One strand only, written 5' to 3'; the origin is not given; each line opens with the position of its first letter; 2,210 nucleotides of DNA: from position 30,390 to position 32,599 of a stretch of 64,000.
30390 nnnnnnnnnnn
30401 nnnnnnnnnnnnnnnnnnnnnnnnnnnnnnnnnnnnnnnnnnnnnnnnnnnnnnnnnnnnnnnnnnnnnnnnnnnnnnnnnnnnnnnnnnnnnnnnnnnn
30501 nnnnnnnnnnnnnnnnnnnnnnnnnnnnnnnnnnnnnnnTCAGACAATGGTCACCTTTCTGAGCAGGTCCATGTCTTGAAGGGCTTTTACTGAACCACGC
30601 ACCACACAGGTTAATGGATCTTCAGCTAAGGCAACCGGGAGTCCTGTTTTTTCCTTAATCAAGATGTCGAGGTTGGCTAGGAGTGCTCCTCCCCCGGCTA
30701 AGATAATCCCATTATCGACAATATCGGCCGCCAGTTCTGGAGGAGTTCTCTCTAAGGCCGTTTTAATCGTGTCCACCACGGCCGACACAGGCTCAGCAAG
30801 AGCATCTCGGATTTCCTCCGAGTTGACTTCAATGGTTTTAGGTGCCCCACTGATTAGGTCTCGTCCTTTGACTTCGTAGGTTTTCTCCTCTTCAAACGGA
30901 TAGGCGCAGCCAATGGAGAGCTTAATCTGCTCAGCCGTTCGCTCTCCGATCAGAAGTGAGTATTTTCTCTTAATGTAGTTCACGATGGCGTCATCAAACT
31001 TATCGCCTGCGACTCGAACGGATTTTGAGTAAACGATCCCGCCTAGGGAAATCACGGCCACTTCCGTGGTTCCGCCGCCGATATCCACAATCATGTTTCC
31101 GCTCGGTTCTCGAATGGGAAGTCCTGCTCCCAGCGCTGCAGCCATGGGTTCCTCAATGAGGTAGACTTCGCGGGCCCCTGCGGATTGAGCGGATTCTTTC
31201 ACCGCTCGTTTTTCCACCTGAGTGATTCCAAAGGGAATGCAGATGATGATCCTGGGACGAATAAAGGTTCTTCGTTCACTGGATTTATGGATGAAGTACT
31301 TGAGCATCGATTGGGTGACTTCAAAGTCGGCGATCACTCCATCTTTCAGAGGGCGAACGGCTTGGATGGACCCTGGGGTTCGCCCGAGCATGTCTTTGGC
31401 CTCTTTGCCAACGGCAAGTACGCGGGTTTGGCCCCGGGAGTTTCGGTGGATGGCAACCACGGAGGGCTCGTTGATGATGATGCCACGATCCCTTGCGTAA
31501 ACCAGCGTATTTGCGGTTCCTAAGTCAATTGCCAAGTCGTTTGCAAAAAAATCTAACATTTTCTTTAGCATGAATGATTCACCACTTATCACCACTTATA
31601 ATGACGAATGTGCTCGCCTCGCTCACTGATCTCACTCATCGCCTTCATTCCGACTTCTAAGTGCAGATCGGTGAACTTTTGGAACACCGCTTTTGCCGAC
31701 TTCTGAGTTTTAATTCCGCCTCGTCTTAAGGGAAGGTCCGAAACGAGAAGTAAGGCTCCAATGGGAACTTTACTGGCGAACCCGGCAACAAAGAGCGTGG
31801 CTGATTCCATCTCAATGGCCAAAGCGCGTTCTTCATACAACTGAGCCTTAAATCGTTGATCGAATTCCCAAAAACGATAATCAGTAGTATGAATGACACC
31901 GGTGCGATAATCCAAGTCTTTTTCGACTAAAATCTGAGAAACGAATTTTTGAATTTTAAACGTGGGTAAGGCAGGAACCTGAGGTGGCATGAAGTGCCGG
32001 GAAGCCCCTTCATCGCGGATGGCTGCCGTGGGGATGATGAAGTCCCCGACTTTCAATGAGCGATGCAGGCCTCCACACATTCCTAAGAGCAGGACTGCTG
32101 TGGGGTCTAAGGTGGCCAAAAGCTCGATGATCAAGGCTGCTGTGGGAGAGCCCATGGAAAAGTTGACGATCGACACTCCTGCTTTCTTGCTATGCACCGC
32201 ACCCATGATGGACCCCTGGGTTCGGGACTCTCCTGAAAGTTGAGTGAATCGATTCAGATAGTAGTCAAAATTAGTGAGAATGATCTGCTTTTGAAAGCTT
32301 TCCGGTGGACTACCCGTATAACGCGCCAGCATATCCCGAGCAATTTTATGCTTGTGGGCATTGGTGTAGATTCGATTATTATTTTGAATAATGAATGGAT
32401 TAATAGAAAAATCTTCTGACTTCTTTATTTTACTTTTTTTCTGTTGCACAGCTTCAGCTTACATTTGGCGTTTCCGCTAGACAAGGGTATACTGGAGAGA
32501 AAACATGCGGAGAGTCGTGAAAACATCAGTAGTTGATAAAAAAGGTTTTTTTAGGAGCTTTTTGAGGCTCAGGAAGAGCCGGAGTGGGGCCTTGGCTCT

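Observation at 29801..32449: mreB is sandwiched in an operon with a PNP-family nucleosidase and a YcgR-type c-di-GMP effector instead of mreCD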

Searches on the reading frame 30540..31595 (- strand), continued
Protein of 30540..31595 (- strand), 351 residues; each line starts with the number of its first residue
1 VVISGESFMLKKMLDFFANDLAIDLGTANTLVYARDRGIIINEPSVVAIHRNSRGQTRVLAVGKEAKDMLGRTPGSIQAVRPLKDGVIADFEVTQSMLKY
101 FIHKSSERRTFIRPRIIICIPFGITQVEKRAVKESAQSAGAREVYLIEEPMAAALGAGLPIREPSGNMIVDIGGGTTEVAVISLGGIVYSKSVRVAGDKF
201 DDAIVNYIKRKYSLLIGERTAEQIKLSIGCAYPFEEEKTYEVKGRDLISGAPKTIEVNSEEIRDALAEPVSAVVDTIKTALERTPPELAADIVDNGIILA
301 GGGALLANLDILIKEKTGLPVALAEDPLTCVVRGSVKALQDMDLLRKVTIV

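Call 70: find_homologous_proteins(query=L039:5998-7026:+, max_evalue=1e-100)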
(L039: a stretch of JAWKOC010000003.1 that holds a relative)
Query L039:5998-7026:+ (343 aa): 7984 proteins with E <= 1e-100 among 8000 candidates; the best 120 are listed.
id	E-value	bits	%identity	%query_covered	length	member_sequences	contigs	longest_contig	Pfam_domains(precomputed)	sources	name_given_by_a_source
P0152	4.6e-212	721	100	100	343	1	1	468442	PF00012.27,PF06723.20,PF14450.13,PF00022.26,PF11104.15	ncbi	ncbi:MAG: rod shape-determining protein [Bdellovibrionota bacterium]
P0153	7.7e-208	707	97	100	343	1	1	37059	PF00012.27,PF06723.20,PF14450.13,PF00022.26,PF11104.15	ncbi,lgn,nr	ncbi:MAG: rod shape-determining protein [Bdellovibrionales bacterium]|nr:rod shape-determining prote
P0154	1.3e-187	641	88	100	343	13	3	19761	PF00012.27,PF06723.20,PF14450.13,PF00022.26,PF11104.15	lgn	-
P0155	3.3e-187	639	87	100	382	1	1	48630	PF00012.27,PF06723.20,PF14450.13,PF00022.26,PF11104.15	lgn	-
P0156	1.8e-185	634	87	100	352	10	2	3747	PF00012.27,PF06723.20,PF14450.13,PF00022.26,PF11104.15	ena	-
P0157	4.8e-184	629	85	100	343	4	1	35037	PF00012.27,PF06723.20,PF14450.13,PF00022.26,PF11104.15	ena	-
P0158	1.3e-181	621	85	100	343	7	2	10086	PF00012.27,PF06723.20,PF14450.13,PF00022.26,PF11104.15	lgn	-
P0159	6.5e-179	612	85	100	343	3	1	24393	PF00012.27,PF06723.20,PF14450.13,PF00022.26,PF11104.15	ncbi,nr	ncbi:MAG: rod shape-determining protein [Deltaproteobacteria bacterium]|nr:rod shape-determining pro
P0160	8.4e-179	612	85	99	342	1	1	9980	PF00012.27,PF06723.20,PF14450.13,PF00022.26,PF11104.15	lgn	-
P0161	7.8e-174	595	80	100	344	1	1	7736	PF00012.27,PF06723.20,PF14450.13,PF00022.26,PF11104.15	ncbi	-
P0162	8.8e-173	592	80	100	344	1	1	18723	PF00012.27,PF06723.20,PF14450.13,PF00022.26,PF11104.15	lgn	-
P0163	8.1e-171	586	79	100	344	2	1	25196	PF00012.27,PF06723.20,PF14450.13,PF00022.26,PF11104.15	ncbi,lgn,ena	-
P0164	8.1e-170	582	80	100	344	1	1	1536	PF00012.27,PF06723.20,PF14450.13,PF00022.26,PF11104.15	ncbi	-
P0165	2.1e-169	581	78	100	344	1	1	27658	PF00012.27,PF06723.20,PF14450.13,PF00022.26,PF11104.15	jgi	jgi:rod shape-determining protein MreB and related proteins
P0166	2.9e-169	580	79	99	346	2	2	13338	PF00012.27,PF06723.20,PF14450.13,PF00022.26,PF11104.15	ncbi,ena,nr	ncbi:MAG TPA: rod shape-determining protein [Bdellovibrionota bacterium]|nr:rod shape-determining pr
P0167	6.9e-169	579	76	100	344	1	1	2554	PF00012.27,PF06723.20,PF14450.13,PF00022.26,PF11104.15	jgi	jgi:rod shape-determining protein MreB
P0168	4.1e-168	577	78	100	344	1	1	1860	PF00012.27,PF06723.20,PF14450.13,PF00022.26,PF11104.15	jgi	jgi:rod shape-determining protein MreB and related proteins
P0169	7.7e-168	576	79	100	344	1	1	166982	PF00012.27,PF06723.20,PF14450.13,PF00022.26,PF11104.15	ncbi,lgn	-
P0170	3.4e-167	574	78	100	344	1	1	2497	PF00012.27,PF06723.20,PF14450.13,PF00022.26,PF11104.15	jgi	jgi:rod shape-determining protein MreB and related proteins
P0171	3.6e-167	574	77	100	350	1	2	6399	PF00012.27,PF06723.20,PF14450.13,PF00022.26,PF11104.15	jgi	jgi:rod shape-determining protein MreB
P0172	9.9e-166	569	76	100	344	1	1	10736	PF00012.27,PF06723.20,PF14450.13,PF00022.26,PF11104.15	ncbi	ncbi:MAG: rod shape-determining protein [Pseudomonadota bacterium]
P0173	1.6e-165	568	77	100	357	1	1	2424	PF00012.27,PF06723.20,PF14450.13,PF00022.26,PF11104.15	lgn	-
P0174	3.3e-165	567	76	100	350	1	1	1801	PF00012.27,PF06723.20,PF14450.13,PF00022.26,PF11104.15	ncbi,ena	-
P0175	4.6e-165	567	76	100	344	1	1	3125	PF00012.27,PF06723.20,PF14450.13,PF00022.26,PF11104.15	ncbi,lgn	-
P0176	2.5e-164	564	76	100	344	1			PF00012.27,PF06723.20,PF14450.13,PF00022.26,PF11104.15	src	-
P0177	3.0e-164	564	77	98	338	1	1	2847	PF00012.27,PF06723.20,PF14450.13,PF00022.26,PF11104.15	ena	-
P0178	1.6e-163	562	78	98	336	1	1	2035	PF00012.27,PF06723.20,PF14450.13,PF00022.26,PF11104.15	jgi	jgi:rod shape-determining protein MreB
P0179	2.4e-163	561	75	100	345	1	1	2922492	PF00012.27,PF06723.20,PF14450.13,PF00022.26,PF11104.15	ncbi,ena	-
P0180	2.6e-163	561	78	98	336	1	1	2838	PF00012.27,PF06723.20,PF14450.13,PF00022.26,PF11104.15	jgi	jgi:rod shape-determining protein MreB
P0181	7.7e-162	556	73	99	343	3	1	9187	PF00012.27,PF06723.20,PF14450.13,PF00022.26,PF11104.15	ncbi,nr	ncbi:MAG: rod shape-determining protein [Bdellovibrionales bacterium]|nr:rod shape-determining prote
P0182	1.1e-161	556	77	98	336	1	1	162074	PF00012.27,PF06723.20,PF14450.13,PF00022.26,PF11104.15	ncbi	ncbi:MAG: rod shape-determining protein [Pseudomonadota bacterium]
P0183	1.5e-159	549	73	100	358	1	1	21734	PF00012.27,PF06723.20,PF14450.13,PF00022.26,PF11104.15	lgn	-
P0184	1.8e-159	548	73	100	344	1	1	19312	PF00012.27,PF06723.20,PF14450.13,PF00022.26,PF11104.15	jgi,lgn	-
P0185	1.8e-159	548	76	100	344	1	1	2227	PF00012.27,PF06723.20,PF14450.13,PF00022.26,PF11104.15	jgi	jgi:rod shape-determining protein MreB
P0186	2.0e-159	548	74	100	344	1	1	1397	PF00012.27,PF06723.20,PF14450.13,PF00022.26,PF11104.15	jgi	-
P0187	2.0e-159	548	73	100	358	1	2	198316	PF00012.27,PF06723.20,PF14450.13,PF00022.26,PF11104.15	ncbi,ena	-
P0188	4.2e-159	547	73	100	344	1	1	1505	PF00012.27,PF06723.20,PF14450.13,PF00022.26,PF11104.15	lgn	-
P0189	6.7e-159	546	73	99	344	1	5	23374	PF00012.27,PF06723.20,PF14450.13,PF00022.26,PF11104.15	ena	-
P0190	7.0e-159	546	74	100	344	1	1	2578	PF00012.27,PF06723.20,PF14450.13,PF00022.26,PF11104.15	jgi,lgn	jgi:rod shape-determining protein MreB and related proteins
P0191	7.4e-159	546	73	100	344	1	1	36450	PF00012.27,PF06723.20,PF14450.13,PF00022.26,PF11104.15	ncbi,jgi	-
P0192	8.5e-159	546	73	99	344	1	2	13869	PF00012.27,PF06723.20,PF14450.13,PF00022.26,PF11104.15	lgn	-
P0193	9.4e-159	546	73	100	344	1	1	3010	PF00012.27,PF06723.20,PF14450.13,PF00022.26,PF11104.15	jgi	jgi:rod shape-determining protein MreB and related proteins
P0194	9.9e-159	546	74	100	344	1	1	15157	PF00012.27,PF06723.20,PF14450.13,PF00022.26,PF11104.15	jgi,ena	jgi:rod shape-determining protein MreB and related proteins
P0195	1.0e-158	546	74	99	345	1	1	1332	PF00012.27,PF06723.20,PF14450.13,PF00022.26,PF11104.15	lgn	-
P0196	1.1e-158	546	73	100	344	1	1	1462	PF00012.27,PF06723.20,PF14450.13,PF00022.26,PF11104.15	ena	-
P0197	1.1e-158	546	74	99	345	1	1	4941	PF00012.27,PF06723.20,PF14450.13,PF00022.26,PF11104.15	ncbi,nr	ncbi:MAG: rod shape-determining protein [Deltaproteobacteria bacterium]|nr:rod shape-determining pro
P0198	1.4e-158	545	74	100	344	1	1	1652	PF00012.27,PF06723.20,PF14450.13,PF00022.26,PF11104.15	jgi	jgi:rod shape-determining protein MreB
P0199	1.5e-158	545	74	100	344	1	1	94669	PF00012.27,PF06723.20,PF14450.13,PF00022.26,PF11104.15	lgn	-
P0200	1.8e-158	545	74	100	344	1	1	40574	PF00012.27,PF06723.20,PF14450.13,PF00022.26,PF11104.15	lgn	-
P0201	1.9e-158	545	73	100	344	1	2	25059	PF00012.27,PF06723.20,PF14450.13,PF00022.26,PF11104.15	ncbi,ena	-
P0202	2.1e-158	545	73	100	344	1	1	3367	PF00012.27,PF06723.20,PF14450.13,PF00022.26,PF11104.15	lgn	-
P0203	2.2e-158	545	73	100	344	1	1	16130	PF00012.27,PF06723.20,PF14450.13,PF00022.26,PF11104.15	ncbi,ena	-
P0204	2.6e-158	544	75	99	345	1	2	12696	PF00012.27,PF06723.20,PF14450.13,PF00022.26,PF11104.15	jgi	jgi:rod shape-determining protein MreB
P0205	3.0e-158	544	73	100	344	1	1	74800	PF00012.27,PF06723.20,PF14450.13,PF00022.26,PF11104.15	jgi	jgi:rod shape-determining protein MreB and related proteins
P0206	3.1e-158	544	73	100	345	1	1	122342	PF00012.27,PF06723.20,PF14450.13,PF00022.26,PF11104.15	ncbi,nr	ncbi:MAG: rod shape-determining protein [Deltaproteobacteria bacterium]|nr:rod shape-determining pro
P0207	4.1e-158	544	73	100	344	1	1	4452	PF00012.27,PF06723.20,PF14450.13,PF00022.26,PF11104.15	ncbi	-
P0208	4.2e-158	544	73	100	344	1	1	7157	PF00012.27,PF06723.20,PF14450.13,PF00022.26,PF11104.15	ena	-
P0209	4.5e-158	544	73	100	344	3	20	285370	PF00012.27,PF06723.20,PF14450.13,PF00022.26,PF11104.15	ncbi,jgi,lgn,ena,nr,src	ncbi:MAG: rod shape-determining protein [Deltaproteobacteria bacterium RIFCSPLOWO2_12_FULL_40_28]|nr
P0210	4.8e-158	544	74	100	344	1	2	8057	PF00012.27,PF06723.20,PF14450.13,PF00022.26,PF11104.15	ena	-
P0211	5.6e-158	543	73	100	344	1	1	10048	PF00012.27,PF06723.20,PF14450.13,PF00022.26,PF11104.15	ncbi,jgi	jgi:rod shape-determining protein MreB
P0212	5.7e-158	543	74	100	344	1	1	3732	PF00012.27,PF06723.20,PF14450.13,PF00022.26,PF11104.15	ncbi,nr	ncbi:MAG: rod shape-determining protein [bacterium]|nr:rod shape-determining protein [bacterium]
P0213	5.7e-158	543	73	100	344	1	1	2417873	PF00012.27,PF06723.20,PF14450.13,PF00022.26,PF11104.15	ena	-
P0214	5.9e-158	543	74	100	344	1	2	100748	PF00012.27,PF06723.20,PF14450.13,PF00022.26,PF11104.15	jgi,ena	-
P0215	6.5e-158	543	73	100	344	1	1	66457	PF00012.27,PF06723.20,PF14450.13,PF00022.26,PF11104.15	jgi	jgi:rod shape-determining protein MreB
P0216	6.7e-158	543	73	100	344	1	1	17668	PF00012.27,PF06723.20,PF14450.13,PF00022.26,PF11104.15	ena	-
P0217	8.1e-158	543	74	100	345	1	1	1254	PF00012.27,PF06723.20,PF14450.13,PF00022.26,PF11104.15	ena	-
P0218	8.2e-158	543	73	100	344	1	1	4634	PF00012.27,PF06723.20,PF14450.13,PF00022.26,PF11104.15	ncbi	ncbi:MAG: rod shape-determining protein [Polyangiales bacterium]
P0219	8.5e-158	543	71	100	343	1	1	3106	PF00012.27,PF06723.20,PF14450.13,PF00022.26,PF11104.15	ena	-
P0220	8.9e-158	543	73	100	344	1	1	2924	PF00012.27,PF06723.20,PF14450.13,PF00022.26,PF11104.15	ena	-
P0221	9.4e-158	543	73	100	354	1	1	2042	PF00012.27,PF06723.20,PF14450.13,PF00022.26,PF11104.15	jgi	jgi:rod shape-determining protein MreB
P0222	9.4e-158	543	73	100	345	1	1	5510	PF00012.27,PF06723.20,PF14450.13,PF00022.26,PF11104.15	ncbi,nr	ncbi:MAG: rod shape-determining protein [Deltaproteobacteria bacterium]|nr:rod shape-determining pro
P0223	1.0e-157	542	75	99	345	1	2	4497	PF00012.27,PF06723.20,PF14450.13,PF00022.26,PF11104.15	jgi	jgi:rod shape-determining protein MreB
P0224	1.0e-157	542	74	100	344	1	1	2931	PF00012.27,PF06723.20,PF14450.13,PF00022.26,PF11104.15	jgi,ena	jgi:rod shape-determining protein MreB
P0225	1.3e-157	542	73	100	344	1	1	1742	PF00012.27,PF06723.20,PF14450.13,PF00022.26,PF11104.15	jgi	jgi:rod shape-determining protein MreB and related proteins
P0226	1.3e-157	542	74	100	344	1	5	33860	PF00012.27,PF06723.20,PF14450.13,PF00022.26,PF11104.15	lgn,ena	-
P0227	1.6e-157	542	74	100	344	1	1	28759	PF00012.27,PF06723.20,PF14450.13,PF00022.26,PF11104.15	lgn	-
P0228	1.7e-157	542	72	100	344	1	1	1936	PF00012.27,PF06723.20,PF14450.13,PF00022.26,PF11104.15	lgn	-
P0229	1.8e-157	542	74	99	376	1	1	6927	PF00012.27,PF06723.20,PF14450.13,PF00022.26,PF11104.15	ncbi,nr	ncbi:MAG: rod shape-determining protein [Myxococcales bacterium]|nr:rod shape-determining protein [M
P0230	2.1e-157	541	73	100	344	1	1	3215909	PF00012.27,PF06723.20,PF14450.13,PF00022.26,PF11104.15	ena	-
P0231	2.2e-157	541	72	100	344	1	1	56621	PF00012.27,PF06723.20,PF14450.13,PF00022.26,PF11104.15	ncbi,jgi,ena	ncbi:MAG: rod shape-determining protein [Candidatus Binatia bacterium]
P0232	2.3e-157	541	74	100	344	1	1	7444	PF00012.27,PF06723.20,PF14450.13,PF00022.26,PF11104.15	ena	-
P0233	2.3e-157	541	73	100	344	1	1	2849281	PF00012.27,PF06723.20,PF14450.13,PF00022.26,PF11104.15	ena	-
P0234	2.4e-157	541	72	99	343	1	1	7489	PF00012.27,PF06723.20,PF14450.13,PF00022.26,PF11104.15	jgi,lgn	-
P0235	2.4e-157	541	73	100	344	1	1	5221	PF00012.27,PF06723.20,PF14450.13,PF00022.26,PF11104.15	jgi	jgi:rod shape-determining protein MreB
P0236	2.4e-157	541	73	100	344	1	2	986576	PF00012.27,PF06723.20,PF14450.13,PF00022.26,PF11104.15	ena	-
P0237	2.5e-157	541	74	99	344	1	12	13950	PF00012.27,PF06723.20,PF14450.13,PF00022.26,PF11104.15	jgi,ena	jgi:rod shape-determining protein MreB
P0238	2.6e-157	541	74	100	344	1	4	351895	PF00012.27,PF06723.20,PF14450.13,PF00022.26,PF11104.15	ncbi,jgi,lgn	jgi:rod shape-determining protein MreB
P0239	2.7e-157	541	74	99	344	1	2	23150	PF00012.27,PF06723.20,PF14450.13,PF00022.26,PF11104.15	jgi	jgi:rod shape-determining protein MreB and related proteins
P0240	2.8e-157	541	73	100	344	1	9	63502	PF00012.27,PF06723.20,PF14450.13,PF00022.26,PF11104.15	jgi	jgi:rod shape-determining protein MreB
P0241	3.3e-157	541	73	100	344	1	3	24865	PF00012.27,PF06723.20,PF14450.13,PF00022.26,PF11104.15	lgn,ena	-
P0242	3.5e-157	541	73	100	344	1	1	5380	PF00012.27,PF06723.20,PF14450.13,PF00022.26,PF11104.15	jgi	jgi:rod shape-determining protein MreB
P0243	3.6e-157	541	73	100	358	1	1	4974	PF00012.27,PF06723.20,PF14450.13,PF00022.26,PF11104.15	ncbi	-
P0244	3.8e-157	541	73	100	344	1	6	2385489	PF00012.27,PF06723.20,PF14450.13,PF00022.26,PF11104.15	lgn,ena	-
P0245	3.9e-157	541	74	100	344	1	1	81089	PF00012.27,PF06723.20,PF14450.13,PF00022.26,PF11104.15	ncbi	-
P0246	3.9e-157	541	72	100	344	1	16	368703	PF00012.27,PF06723.20,PF14450.13,PF00022.26,PF11104.15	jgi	jgi:rod shape-determining protein MreB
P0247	4.0e-157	541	73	100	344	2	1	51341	PF00012.27,PF06723.20,PF14450.13,PF00022.26,PF11104.15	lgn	-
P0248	4.0e-157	541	74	100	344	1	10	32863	PF00012.27,PF06723.20,PF14450.13,PF00022.26,PF11104.15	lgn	-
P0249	4.0e-157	541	73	100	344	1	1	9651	PF00012.27,PF06723.20,PF14450.13,PF00022.26,PF11104.15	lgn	-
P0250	4.1e-157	540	73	100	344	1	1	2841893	PF00012.27,PF06723.20,PF14450.13,PF00022.26,PF11104.15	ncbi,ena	-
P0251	4.2e-157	540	73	100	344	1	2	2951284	PF00012.27,PF06723.20,PF14450.13,PF00022.26,PF11104.15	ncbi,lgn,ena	-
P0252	4.4e-157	540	73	100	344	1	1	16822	PF00012.27,PF06723.20,PF14450.13,PF00022.26,PF11104.15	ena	-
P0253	4.5e-157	540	73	100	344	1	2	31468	PF00012.27,PF06723.20,PF14450.13,PF00022.26,PF11104.15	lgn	-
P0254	4.7e-157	540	73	100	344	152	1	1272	PF00012.27,PF06723.20,PF14450.13,PF00022.26,PF11104.15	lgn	-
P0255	4.7e-157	540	74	99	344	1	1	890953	PF00012.27,PF06723.20,PF14450.13,PF00022.26,PF11104.15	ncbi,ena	-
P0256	4.8e-157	540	73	100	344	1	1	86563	PF00012.27,PF06723.20,PF14450.13,PF00022.26,PF11104.15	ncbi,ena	-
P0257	5.1e-157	540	73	100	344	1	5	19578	PF00012.27,PF06723.20,PF14450.13,PF00022.26,PF11104.15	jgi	jgi:rod shape-determining protein MreB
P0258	5.1e-157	540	74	100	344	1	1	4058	PF00012.27,PF06723.20,PF14450.13,PF00022.26,PF11104.15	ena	-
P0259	5.3e-157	540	74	99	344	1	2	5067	PF00012.27,PF06723.20,PF14450.13,PF00022.26,PF11104.15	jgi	jgi:rod shape-determining protein MreB and related proteins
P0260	5.4e-157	540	72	100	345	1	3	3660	PF00012.27,PF06723.20,PF14450.13,PF00022.26,PF11104.15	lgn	-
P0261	5.4e-157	540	73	99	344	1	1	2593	PF00012.27,PF06723.20,PF14450.13,PF00022.26,PF11104.15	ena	-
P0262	5.6e-157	540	72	100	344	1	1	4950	PF00012.27,PF06723.20,PF14450.13,PF00022.26,PF11104.15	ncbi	-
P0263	5.6e-157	540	73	100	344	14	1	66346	PF00012.27,PF06723.20,PF14450.13,PF00022.26,PF11104.15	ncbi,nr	ncbi:MAG: rod shape-determining protein [Deltaproteobacteria bacterium]|nr:rod shape-determining pro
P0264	5.8e-157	540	72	100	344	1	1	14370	PF00012.27,PF06723.20,PF14450.13,PF00022.26,PF11104.15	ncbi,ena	-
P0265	6.0e-157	540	75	99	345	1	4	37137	PF00012.27,PF06723.20,PF14450.13,PF00022.26,PF11104.15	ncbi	-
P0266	6.5e-157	540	74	100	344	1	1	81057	PF00012.27,PF06723.20,PF14450.13,PF00022.26,PF11104.15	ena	-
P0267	6.8e-157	540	73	100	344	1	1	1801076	PF00012.27,PF06723.20,PF14450.13,PF00022.26,PF11104.15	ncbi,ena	-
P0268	6.8e-157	540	73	100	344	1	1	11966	PF00012.27,PF06723.20,PF14450.13,PF00022.26,PF11104.15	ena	-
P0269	6.8e-157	540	74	99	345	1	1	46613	PF00012.27,PF06723.20,PF14450.13,PF00022.26,PF11104.15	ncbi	-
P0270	6.9e-157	540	73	100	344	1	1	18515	PF00012.27,PF06723.20,PF14450.13,PF00022.26,PF11104.15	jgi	jgi:rod shape-determining protein MreB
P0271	6.9e-157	540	73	100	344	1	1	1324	PF00012.27,PF06723.20,PF14450.13,PF00022.26,PF11104.15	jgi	jgi:rod shape-determining protein MreB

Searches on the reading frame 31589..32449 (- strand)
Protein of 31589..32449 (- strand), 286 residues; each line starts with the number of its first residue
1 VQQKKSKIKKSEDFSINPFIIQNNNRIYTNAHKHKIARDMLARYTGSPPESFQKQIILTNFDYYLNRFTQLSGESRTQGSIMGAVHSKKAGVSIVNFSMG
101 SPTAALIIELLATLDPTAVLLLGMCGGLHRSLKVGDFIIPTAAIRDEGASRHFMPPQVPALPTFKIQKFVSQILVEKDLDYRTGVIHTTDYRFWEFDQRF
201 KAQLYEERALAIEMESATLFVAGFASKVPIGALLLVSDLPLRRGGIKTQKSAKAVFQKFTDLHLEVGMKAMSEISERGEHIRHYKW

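Call 3: search_protein_families(library=pfam, proteins=[window:31589-32449:-], max_evalue=0.01)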
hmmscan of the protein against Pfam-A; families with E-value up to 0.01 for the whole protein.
window:31589-32449:- (286 aa): 1 family
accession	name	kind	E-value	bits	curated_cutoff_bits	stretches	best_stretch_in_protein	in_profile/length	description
PF01048.26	PNP_UDP_1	-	3.2e-27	95.9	25.1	1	88-258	40-219/233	Phosphorylase superfamily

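Call 4: search_protein_families(library=ncbifam, proteins=[window:31589-32449:-], max_evalue=0.01)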
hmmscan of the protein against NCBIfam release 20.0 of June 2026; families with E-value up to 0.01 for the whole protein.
window:31589-32449:- (286 aa): 15 families
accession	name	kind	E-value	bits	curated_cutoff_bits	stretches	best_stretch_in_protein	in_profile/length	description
NF005500.0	PRK07115.1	equivalog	9e-99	329.9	264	1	31-285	5-258/261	AMP nucleosidase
TIGR01721.1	AMN-like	hypoth_equivalog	2.1e-89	299.3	307.2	1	33-279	3-250/269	AMP nucleosidase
NF006142.0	PRK08292.1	equivalog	3.9e-44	151.3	307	2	85-281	273-478/492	AMP nucleosidase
TIGR01717.1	AMP-nucleosdse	equivalog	4.8e-40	137.8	364.7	2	85-281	258-464/478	AMP nucleosidase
TIGR01718.1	Uridine-psphlse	equivalog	3.5e-19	69.1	280.3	1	89-236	52-211/245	uridine phosphorylase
NF004489.0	PRK05819.1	subfamily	2.1e-15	56.6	230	1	88-266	54-232/236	DeoD-type purine-nucleoside phosphorylase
NF008383.0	PRK11178.1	equivalog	6.3e-15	55.1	262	1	91-221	61-204/254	uridine phosphorylase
TIGR00107.1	deoD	equivalog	9.7e-15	54.7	232.25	1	88-266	50-228/232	purine-nucleoside phosphorylase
NF009914.0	PRK13374.1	subfamily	2.4e-13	50.2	338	1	85-267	53-233/235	DeoD-type purine-nucleoside phosphorylase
NF004079.0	PRK05584.1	equivalog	1e-09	38.3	169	1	89-260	40-212/232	5'-methylthioadenosine/adenosylhomocysteine nucleosidase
TIGR03468.1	HpnG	hypoth_equivalog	1.5e-06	28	187.1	1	91-238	21-156/212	hopanoid-associated phosphorylase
NF011286.0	PRK14697.1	equivalog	7e-06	25.8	260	1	88-255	47-212/233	bifunctional 5'-methylthioadenosine/S-adenosylhomocysteine nucleosidase/phosphatase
TIGR01704.1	MTA_SAH-Nsdase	equivalog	8.4e-06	25.5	73.8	1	92-240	42-199/229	5'-methylthioadenosine/S-adenosylhomocysteine nucleosidase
NF005213.0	PRK06698.1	equivalog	4.6e-05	22.4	768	1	88-261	47-218/459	bifunctional 5'-methylthioadenosine/S-adenosylhomocysteine nucleosidase/phosphatase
TIGR03664.1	fut_nucase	equivalog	0.00016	21.5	124.7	1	84-151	29-98/228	futalosine hydrolase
